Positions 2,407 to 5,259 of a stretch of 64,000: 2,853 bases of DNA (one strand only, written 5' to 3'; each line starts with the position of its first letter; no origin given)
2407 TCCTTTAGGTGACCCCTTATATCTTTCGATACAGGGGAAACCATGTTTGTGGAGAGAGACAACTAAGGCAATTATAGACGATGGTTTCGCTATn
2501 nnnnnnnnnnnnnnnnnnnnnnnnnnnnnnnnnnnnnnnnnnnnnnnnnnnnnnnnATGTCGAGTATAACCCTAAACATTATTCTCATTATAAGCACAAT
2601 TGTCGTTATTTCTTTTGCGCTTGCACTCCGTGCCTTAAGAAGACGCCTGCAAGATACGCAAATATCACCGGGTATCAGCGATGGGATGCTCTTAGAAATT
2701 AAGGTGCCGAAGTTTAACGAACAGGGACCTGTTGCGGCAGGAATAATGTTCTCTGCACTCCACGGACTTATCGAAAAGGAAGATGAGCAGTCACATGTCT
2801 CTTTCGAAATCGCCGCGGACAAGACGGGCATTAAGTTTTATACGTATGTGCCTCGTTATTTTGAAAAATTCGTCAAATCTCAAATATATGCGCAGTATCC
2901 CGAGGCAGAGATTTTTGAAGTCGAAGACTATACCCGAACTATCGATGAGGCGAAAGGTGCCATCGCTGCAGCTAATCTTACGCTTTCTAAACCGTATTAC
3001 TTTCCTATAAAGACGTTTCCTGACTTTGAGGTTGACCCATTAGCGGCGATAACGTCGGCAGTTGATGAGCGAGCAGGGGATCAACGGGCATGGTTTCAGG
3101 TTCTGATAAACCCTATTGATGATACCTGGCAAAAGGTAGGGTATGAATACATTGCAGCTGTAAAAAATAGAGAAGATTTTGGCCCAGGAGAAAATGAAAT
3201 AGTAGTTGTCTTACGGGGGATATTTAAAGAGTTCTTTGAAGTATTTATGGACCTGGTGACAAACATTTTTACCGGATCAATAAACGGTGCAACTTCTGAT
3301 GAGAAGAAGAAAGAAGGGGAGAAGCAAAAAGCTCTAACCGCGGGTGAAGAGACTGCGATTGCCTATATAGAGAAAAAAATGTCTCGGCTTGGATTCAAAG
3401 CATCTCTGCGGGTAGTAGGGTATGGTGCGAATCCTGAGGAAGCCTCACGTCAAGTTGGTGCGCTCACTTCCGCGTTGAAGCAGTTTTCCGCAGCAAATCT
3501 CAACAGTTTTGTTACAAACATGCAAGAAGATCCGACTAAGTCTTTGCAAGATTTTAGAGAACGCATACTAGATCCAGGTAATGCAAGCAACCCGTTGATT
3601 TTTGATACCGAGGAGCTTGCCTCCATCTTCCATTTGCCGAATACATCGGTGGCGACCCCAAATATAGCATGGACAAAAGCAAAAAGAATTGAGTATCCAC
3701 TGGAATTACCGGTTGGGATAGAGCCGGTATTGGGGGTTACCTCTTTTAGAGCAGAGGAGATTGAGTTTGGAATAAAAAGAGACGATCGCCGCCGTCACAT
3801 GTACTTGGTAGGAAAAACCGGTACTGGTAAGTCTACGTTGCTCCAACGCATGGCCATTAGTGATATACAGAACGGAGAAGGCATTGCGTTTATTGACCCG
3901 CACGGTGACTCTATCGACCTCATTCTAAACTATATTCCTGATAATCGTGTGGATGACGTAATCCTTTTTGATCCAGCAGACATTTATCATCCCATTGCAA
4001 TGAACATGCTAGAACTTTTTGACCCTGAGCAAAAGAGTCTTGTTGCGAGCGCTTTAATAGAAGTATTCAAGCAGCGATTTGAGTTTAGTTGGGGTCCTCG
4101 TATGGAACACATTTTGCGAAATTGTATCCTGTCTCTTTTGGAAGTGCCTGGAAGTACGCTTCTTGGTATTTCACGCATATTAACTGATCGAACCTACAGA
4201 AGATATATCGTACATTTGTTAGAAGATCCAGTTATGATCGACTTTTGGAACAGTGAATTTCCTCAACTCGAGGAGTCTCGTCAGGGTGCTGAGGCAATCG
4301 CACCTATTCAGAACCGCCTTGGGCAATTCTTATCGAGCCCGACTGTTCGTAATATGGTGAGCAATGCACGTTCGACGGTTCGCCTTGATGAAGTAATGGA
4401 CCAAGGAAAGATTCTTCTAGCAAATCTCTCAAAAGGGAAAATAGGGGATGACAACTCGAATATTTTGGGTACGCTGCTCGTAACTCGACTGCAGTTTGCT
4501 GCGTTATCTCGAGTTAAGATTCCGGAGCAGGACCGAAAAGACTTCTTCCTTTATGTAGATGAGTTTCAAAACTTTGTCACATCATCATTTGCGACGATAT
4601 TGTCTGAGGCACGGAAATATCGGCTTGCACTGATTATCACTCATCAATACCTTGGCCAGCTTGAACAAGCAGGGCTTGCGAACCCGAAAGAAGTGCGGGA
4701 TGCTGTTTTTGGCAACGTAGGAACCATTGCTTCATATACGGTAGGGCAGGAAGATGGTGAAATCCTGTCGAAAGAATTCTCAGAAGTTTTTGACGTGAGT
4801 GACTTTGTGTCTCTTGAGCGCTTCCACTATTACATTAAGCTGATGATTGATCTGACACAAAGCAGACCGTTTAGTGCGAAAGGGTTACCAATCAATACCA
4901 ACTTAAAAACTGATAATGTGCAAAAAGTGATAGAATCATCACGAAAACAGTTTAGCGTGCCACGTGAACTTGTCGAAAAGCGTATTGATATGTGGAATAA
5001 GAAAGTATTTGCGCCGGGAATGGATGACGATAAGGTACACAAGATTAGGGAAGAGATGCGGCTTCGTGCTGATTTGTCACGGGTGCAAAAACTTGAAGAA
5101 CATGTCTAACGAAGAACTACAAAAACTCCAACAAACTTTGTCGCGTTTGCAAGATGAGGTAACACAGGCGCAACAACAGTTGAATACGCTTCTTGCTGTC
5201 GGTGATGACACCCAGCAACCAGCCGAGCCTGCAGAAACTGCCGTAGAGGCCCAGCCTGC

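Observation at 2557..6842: T4CP-like coupling ATPase co-transcribed with a coiled-coil protein and an 8-TM membrane protein, with no other T4SS components in the window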

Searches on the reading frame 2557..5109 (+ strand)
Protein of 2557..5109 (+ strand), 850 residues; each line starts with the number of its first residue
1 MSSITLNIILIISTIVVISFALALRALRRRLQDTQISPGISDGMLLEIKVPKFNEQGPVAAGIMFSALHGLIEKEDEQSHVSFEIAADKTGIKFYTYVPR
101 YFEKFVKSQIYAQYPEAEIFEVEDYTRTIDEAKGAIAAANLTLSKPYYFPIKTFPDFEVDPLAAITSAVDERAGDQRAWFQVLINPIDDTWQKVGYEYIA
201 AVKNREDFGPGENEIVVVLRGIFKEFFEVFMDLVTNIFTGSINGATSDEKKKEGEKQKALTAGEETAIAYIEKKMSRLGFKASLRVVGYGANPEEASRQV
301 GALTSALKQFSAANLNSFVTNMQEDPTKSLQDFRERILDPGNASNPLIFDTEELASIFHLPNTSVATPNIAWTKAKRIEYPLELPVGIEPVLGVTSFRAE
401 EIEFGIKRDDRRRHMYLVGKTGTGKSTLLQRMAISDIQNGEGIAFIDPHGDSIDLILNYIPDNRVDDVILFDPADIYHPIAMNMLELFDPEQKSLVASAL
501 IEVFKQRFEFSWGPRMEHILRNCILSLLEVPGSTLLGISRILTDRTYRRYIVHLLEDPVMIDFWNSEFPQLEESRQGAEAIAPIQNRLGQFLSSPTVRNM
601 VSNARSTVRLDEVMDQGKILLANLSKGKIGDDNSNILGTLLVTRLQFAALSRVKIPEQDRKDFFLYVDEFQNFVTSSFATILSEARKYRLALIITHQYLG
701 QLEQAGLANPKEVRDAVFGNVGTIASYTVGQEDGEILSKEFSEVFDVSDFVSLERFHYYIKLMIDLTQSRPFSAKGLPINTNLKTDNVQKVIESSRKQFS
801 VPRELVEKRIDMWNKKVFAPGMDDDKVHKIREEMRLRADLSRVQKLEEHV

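Call 3: search_protein_families(library=pfam, proteins=[window:2557-5109:+], max_evalue=0.01)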
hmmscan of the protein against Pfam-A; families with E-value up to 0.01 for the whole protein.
window:2557-5109:+ (850 aa): 7 families
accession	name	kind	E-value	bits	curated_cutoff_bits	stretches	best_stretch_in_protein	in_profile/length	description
PF10412.15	TrwB_AAD_bind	-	7.8e-09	35.3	20.5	1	409-532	12-129/387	Type IV secretion-system coupling protein DNA-binding domain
PF25199.1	nSTAND_NTPase5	-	6.8e-06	26.4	34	1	407-486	36-117/145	Novel STAND NTPase 5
PF01935.23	DUF87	-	1.2e-05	25.9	23.2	1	412-626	23-203/220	Helicase HerA, central domain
PF13401.12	AAA_22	-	0.00028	21.6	27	1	410-447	3-40/130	AAA domain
PF12696.13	TraG-D_C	-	0.0016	18.8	22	1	665-728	4-65/126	TraM recognition site of TraD and TraG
PF24389.1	ORC-CDC6-like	-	0.0034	16.6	27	0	410-438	30-58/571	ORC-CDC6-like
PF13191.12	AAA_16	-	0.0046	17.9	32.6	0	408-453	20-63/167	AAA ATPase domain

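Call 6: search_protein_families(library=ncbifam, proteins=[window:2557-5109:+], max_evalue=0.01)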
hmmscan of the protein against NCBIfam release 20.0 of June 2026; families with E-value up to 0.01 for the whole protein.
window:2557-5109:+ (850 aa): 9 families
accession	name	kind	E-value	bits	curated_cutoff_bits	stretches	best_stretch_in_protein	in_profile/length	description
TIGR03743.1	SXT_TraD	subfamily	1.1e-08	34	366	1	386-458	151-220/636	conjugative transfer system coupling protein TraD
NF053655.1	CedD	equivalog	5e-06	25.5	600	1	392-464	201-273/527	DNA-translocating ATPase CedD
TIGR03754.1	conj_TOL_TraD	equivalog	6.3e-06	25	647.55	1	384-457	154-224/643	type IV conjugative transfer system coupling protein TraD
NF045973.1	conju_CD1115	equivalog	4e-05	22.7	250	0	586-724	220-352/442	VirD4-like conjugal transfer protein, CD1115 family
TIGR02237.1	recomb_radB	equivalog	0.00021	21.2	172.4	1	417-478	17-81/210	DNA repair and recombination protein RadB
NF041447.1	TrbC_conju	equivalog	0.00025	19.6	800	1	392-449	109-166/685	F-type conjugative transfer protein TrbC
NF045975.1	VirB4_plasma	equivalog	0.00026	18.8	590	1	406-450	506-553/894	Mbov_0397 family ICE element conjugal transfer ATPase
NF033849.1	ser_rich_anae_1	subfamily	0.00034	18.1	650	1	409-706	756-1078/1163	serine-rich protein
TIGR03420.1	DnaA_homol_Hda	equivalog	0.0045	16.6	194.8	0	409-450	35-76/226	DnaA regulatory inactivator Hda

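Call 9: find_homologous_proteins(query=window:2557-5109:+, max_evalue=0.00001)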
Query window:2557-5109:+ (850 aa): 5099 proteins with E <= 0.00001 among 8000 candidates; the best 120 are listed.
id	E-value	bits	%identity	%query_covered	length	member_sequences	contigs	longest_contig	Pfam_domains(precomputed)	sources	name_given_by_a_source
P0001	0.0e+0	1891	100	100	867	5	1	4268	PF26449.1,PF10412.16,PF01935.24,PF25199.2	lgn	-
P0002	0.0e+0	1569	80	100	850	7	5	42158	PF26449.1,PF10412.16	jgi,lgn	-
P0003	0.0e+0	1362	70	99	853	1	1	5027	PF26449.1,PF10412.16,PF01935.24,PF12696.14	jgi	jgi:hypothetical protein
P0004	0.0e+0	1335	69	99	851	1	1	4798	PF26449.1,PF10412.16,PF01935.24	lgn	-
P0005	0.0e+0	1335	68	97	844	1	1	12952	PF26449.1,PF10412.16,PF01935.24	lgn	-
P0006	0.0e+0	1331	71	98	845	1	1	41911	PF26449.1,PF10412.16,PF01935.24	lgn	-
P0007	0.0e+0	1331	68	100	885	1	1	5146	PF26449.1,PF10412.16,PF01935.24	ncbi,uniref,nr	ncbi:ATP-binding protein [candidate division WWE3 bacterium]|uniref:ATP-binding protein n=1 Tax=cand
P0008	0.0e+0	1329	69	97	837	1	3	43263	PF26449.1,PF10412.16,PF01935.24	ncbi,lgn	-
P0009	5.4e-297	1005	54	97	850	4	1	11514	PF26449.1,PF10412.16,PF01935.24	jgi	-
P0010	2.0e-296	1003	69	75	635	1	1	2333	PF26449.1,PF01935.24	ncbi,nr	ncbi:DUF87 domain-containing protein, partial [candidate division WWE3 bacterium]|nr:DUF87 domain-co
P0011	6.1e-292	989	53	97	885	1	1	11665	PF26449.1,PF10412.16,PF01935.24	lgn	-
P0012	6.4e-290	982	53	98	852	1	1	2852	PF26449.1,PF10412.16,PF01935.24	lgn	-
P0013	1.7e-285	967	54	98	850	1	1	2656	PF26449.1,PF10412.16,PF01935.24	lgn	-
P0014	2.0e-284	964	54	97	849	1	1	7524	PF26449.1,PF10412.16,PF01935.24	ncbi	-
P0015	2.8e-284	963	54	98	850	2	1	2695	PF26449.1,PF10412.16,PF01935.24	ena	-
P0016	1.8e-282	957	53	97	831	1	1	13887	PF26449.1,PF10412.16,PF01935.24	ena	-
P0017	4.1e-279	946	51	97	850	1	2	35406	PF26449.1,PF10412.16,PF01935.24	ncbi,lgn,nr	ncbi:type IV secretion system DNA-binding domain-containing protein [Patescibacteria group bacterium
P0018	1.4e-277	941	51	98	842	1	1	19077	PF26449.1,PF10412.16,PF01935.24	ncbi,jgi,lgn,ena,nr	ncbi:type IV secretion system DNA-binding domain-containing protein [Patescibacteria group bacterium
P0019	1.6e-275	934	53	98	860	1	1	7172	PF26449.1,PF10412.16,PF01935.24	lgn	-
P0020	1.7e-273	928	51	98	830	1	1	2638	PF26449.1,PF10412.16,PF01935.24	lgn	-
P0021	2.2e-270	917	51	99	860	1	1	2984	PF26449.1,PF10412.16,PF01935.24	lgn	-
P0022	3.4e-270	917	51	99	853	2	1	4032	PF26449.1,PF10412.16,PF01935.24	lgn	-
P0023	3.1e-267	907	51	93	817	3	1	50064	PF26449.1,PF10412.16,PF01935.24,PF02534.21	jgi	-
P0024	2.8e-265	900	51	96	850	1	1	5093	PF26449.1,PF10412.16,PF01935.24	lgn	-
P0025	1.1e-263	895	50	98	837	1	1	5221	PF26449.1,PF10412.16,PF01935.24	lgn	-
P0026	2.7e-261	887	50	97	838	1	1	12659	PF26449.1,PF10412.16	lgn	-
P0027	4.6e-261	887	49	99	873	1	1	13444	PF26449.1,PF10412.16,PF01935.24,PF02534.21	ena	-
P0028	2.2e-260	884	49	98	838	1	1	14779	PF26449.1,PF10412.16,PF01935.24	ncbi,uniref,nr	ncbi:type IV secretion system DNA-binding domain-containing protein [candidate division WWE3 bacteri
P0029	4.5e-259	880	49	97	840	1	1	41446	PF26449.1,PF10412.16,PF01935.24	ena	-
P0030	5.8e-259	880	49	97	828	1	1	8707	PF26449.1,PF10412.16,PF01935.24,PF02534.21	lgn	-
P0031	3.5e-257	874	50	97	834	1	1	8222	PF26449.1,PF10412.16,PF01935.24,PF12696.14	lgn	-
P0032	6.5e-257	873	51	93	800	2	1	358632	PF26449.1,PF10412.16,PF01935.24,PF02534.21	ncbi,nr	ncbi:type IV secretion system DNA-binding domain-containing protein [candidate division WWE3 bacteri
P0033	1.6e-255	868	50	97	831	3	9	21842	PF26449.1,PF10412.16,PF01935.24,PF02534.21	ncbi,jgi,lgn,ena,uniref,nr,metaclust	ncbi:hypothetical protein CO180_00975 [candidate division WWE3 bacterium CG_4_9_14_3_um_filter_41_6]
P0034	3.8e-255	867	48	98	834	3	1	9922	PF26449.1,PF10412.16,PF01935.24,PF12696.14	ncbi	-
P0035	5.3e-255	866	49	98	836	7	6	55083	PF26449.1,PF10412.16,PF01935.24,PF02534.21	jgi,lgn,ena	-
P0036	6.6e-255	866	48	98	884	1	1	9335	PF26449.1,PF10412.16,PF01935.24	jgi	jgi:hypothetical protein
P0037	3.7e-254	864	48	97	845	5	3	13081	PF26449.1,PF10412.16,PF01935.24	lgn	-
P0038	1.1e-253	862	49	97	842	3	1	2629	PF26449.1,PF10412.16,PF01935.24,PF02534.21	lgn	-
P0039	1.6e-252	858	48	97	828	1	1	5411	PF26449.1,PF10412.16,PF01935.24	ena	-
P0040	1.6e-252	858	48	98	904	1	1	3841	PF26449.1,PF10412.16,PF01935.24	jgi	jgi:hypothetical protein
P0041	7.2e-252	856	48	97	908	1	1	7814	PF26449.1,PF10412.16,PF01935.24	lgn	-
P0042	2.2e-251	855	47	98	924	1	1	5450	PF26449.1,PF10412.16,PF01935.24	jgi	jgi:hypothetical protein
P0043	4.4e-251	854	46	98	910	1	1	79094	PF26449.1,PF10412.16,PF01935.24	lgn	-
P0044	1.2e-250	852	47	97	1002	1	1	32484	PF26449.1,PF10412.16,PF01935.24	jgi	jgi:hypothetical protein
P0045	1.4e-250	852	48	97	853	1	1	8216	PF26449.1,PF10412.16,PF01935.24,PF12696.14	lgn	-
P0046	8.1e-250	849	47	98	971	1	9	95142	PF26449.1,PF10412.16,PF01935.24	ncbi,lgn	-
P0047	3.0e-249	847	49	96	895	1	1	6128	PF26449.1,PF10412.16,PF01935.24,PF12696.14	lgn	-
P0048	1.8e-248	845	47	98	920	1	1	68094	PF26449.1,PF10412.16,PF01935.24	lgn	-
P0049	1.9e-248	845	47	98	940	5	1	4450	PF26449.1,PF10412.16,PF01935.24,PF12846.14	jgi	jgi:hypothetical protein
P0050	1.2e-246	839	48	95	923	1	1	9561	PF26449.1,PF10412.16,PF01935.24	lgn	-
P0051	1.7e-246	838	47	98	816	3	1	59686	PF26449.1,PF10412.16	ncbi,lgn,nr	ncbi:MAG: type IV secretion system DNA-binding domain-containing protein [Patescibacteria group bact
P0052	3.3e-246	837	48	97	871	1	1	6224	PF26449.1,PF10412.16,PF01935.24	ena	-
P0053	1.2e-244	832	48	93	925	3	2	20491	PF26449.1,PF10412.16,PF01935.24,PF12846.14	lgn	-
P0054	3.9e-244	831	49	94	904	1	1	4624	PF26449.1,PF10412.16,PF01935.24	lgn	-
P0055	1.4e-243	829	48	96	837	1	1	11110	PF26449.1,PF10412.16,PF01935.24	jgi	-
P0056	1.6e-243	829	48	95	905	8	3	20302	PF26449.1,PF10412.16,PF01935.24,PF12696.14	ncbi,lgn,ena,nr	ncbi:hypothetical protein A2011_03630 [candidate division CPR3 bacterium GWE2_35_7]|nr:MAG: hypothet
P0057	1.7e-242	825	48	97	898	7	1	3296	PF26449.1,PF10412.16,PF01935.24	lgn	-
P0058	3.2e-242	824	49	96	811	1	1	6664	PF26449.1,PF10412.16,PF12696.14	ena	-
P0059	1.4e-241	822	53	83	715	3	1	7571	PF26449.1,PF10412.16,PF01935.24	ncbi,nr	ncbi:MAG: type IV secretion system DNA-binding domain-containing protein [Candidatus Cloacimonetes b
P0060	1.4e-241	822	47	94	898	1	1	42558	PF26449.1,PF10412.16,PF01935.24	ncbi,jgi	jgi:hypothetical protein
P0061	1.3e-240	819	47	96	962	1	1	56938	PF26449.1,PF10412.16,PF01935.24,PF02534.21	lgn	-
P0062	2.0e-240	818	47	96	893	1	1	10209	PF26449.1,PF10412.16,PF01935.24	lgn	-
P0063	4.4e-239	814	47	96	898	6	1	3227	PF26449.1,PF10412.16,PF01935.24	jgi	-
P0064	1.4e-238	812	47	96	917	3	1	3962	PF26449.1,PF10412.16,PF01935.24,PF02534.21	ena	-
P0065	1.7e-238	812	46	96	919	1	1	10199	PF26449.1,PF10412.16,PF01935.24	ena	-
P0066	2.9e-238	811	47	94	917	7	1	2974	PF26449.1,PF10412.16,PF01935.24,PF02534.21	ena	-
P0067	3.0e-238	811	47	94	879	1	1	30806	PF26449.1,PF10412.16,PF01935.24,PF02534.21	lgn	-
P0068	4.4e-238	811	47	96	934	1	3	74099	PF26449.1,PF10412.16,PF01935.24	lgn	-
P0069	5.6e-238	810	47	94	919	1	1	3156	PF26449.1,PF10412.16,PF01935.24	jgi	-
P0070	6.9e-238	810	46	96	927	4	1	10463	PF26449.1,PF10412.16,PF01935.24,PF02534.21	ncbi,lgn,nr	ncbi:MAG: type IV secretion system DNA-binding domain-containing protein [bacterium]|nr:type IV secr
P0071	9.6e-238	809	47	94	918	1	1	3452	PF26449.1,PF10412.16,PF01935.24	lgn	-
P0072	1.1e-237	809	46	96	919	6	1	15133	PF26449.1,PF10412.16,PF01935.24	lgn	-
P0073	1.1e-237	809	47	96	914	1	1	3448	PF26449.1,PF10412.16,PF01935.24,PF02534.21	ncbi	-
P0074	1.2e-237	809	46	98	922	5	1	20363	PF26449.1,PF10412.16,PF01935.24,PF02534.21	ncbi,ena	-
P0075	1.6e-237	809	47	92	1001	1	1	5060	PF26449.1,PF10412.16,PF01935.24,PF02534.21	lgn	-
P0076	2.2e-237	808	47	95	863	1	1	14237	PF26449.1,PF10412.16,PF01935.24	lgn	-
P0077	3.7e-237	807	47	96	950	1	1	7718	PF26449.1,PF10412.16,PF01935.24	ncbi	-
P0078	4.1e-237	807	47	96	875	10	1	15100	PF26449.1,PF10412.16,PF01935.24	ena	-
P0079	4.7e-237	807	46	98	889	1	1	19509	PF26449.1,PF10412.16,PF01935.24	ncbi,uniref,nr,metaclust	ncbi:MAG: hypothetical protein A2Z11_00955 [Candidatus Woykebacteria bacterium RBG_16_43_9]|uniref:U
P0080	4.9e-237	807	46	96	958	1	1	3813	PF26449.1,PF10412.16,PF01935.24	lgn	-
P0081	5.8e-237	807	46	98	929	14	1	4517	PF26449.1,PF10412.16,PF01935.24,PF02534.21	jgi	-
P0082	8.3e-237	806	47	96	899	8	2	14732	PF26449.1,PF10412.16,PF01935.24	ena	-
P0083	1.1e-236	806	48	92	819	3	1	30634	PF26449.1,PF10412.16,PF01935.24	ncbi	ncbi:MAG: type IV secretion system DNA-binding domain-containing protein [Patescibacteria group bact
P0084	1.4e-236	806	46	97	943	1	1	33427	PF26449.1,PF10412.16,PF12696.14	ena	-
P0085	1.8e-236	805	47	96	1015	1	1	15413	PF26449.1,PF10412.16,PF01935.24,PF02534.21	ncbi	-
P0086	2.1e-236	805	46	98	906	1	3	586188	PF26449.1,PF10412.16,PF01935.24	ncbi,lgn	ncbi:MAG: type IV secretion system DNA-binding domain-containing protein [Candidatus Woykebacteria b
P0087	2.4e-236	805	47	96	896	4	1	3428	PF26449.1,PF10412.16,PF01935.24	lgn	-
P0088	2.6e-236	805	46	96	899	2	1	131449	PF26449.1,PF10412.16,PF01935.24,PF02534.21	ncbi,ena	-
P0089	2.9e-236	804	47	92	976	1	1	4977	PF26449.1,PF10412.16,PF01935.24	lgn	-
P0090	4.4e-236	804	47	95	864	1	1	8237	PF26449.1,PF10412.16,PF01935.24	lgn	-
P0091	4.5e-236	804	47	96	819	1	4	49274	PF26449.1,PF10412.16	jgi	-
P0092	8.6e-236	803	48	96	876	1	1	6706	PF26449.1,PF10412.16,PF01935.24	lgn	-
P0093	9.3e-236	803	46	96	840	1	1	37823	PF26449.1,PF10412.16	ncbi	-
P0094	9.4e-236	803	48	95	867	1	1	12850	PF26449.1,PF10412.16,PF01935.24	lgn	-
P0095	1.4e-235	802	47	94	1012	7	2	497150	PF26449.1,PF10412.16,PF01935.24,PF02534.21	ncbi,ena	-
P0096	1.5e-235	802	46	94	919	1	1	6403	PF26449.1,PF10412.16,PF01935.24,PF02534.21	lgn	-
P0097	1.9e-235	802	47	96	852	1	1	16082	PF26449.1,PF10412.16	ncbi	-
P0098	2.9e-235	801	47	96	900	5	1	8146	PF26449.1,PF10412.16,PF01935.24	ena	-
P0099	5.5e-235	800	47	95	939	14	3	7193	PF26449.1,PF10412.16,PF01935.24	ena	-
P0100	6.8e-235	800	47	92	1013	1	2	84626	PF26449.1,PF10412.16,PF01935.24,PF02534.21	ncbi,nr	ncbi:MAG TPA: type IV secretion system DNA-binding domain-containing protein [Candidatus Saccharimon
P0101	7.7e-235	800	45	98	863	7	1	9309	PF26449.1,PF10412.16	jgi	jgi:hypothetical protein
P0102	1.1e-234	799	46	96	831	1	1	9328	PF26449.1,PF10412.16,PF01935.24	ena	-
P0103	1.3e-234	799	47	92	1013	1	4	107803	PF26449.1,PF10412.16,PF01935.24,PF12846.14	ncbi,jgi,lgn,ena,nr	ncbi:MAG TPA: type IV secretion system DNA-binding domain-containing protein [Candidatus Nanoarchaei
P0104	1.6e-234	799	46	96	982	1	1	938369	PF26449.1,PF10412.16,PF01935.24,PF02534.21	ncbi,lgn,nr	ncbi:MAG: type IV secretion system DNA-binding domain-containing protein [bacterium]|nr:type IV secr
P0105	1.8e-234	799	46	96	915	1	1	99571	PF26449.1,PF10412.16,PF01935.24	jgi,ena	-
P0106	7.4e-234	797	46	94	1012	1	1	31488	PF26449.1,PF10412.16,PF01935.24,PF02534.21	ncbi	-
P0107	8.1e-234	796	47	96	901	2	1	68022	PF26449.1,PF10412.16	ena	-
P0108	1.7e-233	795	46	95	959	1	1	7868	PF26449.1,PF10412.16,PF01935.24,PF02534.21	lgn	-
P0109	1.8e-233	795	45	96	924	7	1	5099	PF26449.1,PF10412.16,PF01935.24,PF02534.21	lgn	-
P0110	2.1e-233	795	46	95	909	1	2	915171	PF26449.1,PF10412.16,PF01935.24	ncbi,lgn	-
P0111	2.7e-233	795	46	99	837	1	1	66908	PF26449.1,PF10412.16,PF01935.24,PF02534.21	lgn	-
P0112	3.9e-233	794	46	95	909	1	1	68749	PF26449.1,PF10412.16,PF01935.24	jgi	-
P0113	3.9e-233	794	47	96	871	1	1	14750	PF26449.1,PF10412.16,PF01935.24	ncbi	-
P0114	5.1e-233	794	46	96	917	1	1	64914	PF26449.1,PF10412.16,PF01935.24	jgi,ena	-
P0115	5.2e-233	794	46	94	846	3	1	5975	PF26449.1,PF10412.16,PF01935.24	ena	-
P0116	6.6e-233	793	46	92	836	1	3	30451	PF26449.1,PF10412.16,PF01935.24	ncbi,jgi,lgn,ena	-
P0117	7.1e-233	793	46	94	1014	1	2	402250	PF26449.1,PF10412.16,PF01935.24,PF02534.21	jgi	-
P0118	7.1e-233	793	46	96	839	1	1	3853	PF26449.1,PF10412.16,PF01935.24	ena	-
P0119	1.1e-232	793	46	97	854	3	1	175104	PF26449.1,PF10412.16,PF01935.24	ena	-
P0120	1.2e-232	793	46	98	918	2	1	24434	PF26449.1,PF10412.16,PF01935.24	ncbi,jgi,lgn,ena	ncbi:MAG TPA: type IV secretion system DNA-binding domain-containing protein [Candidatus Nanoarchaei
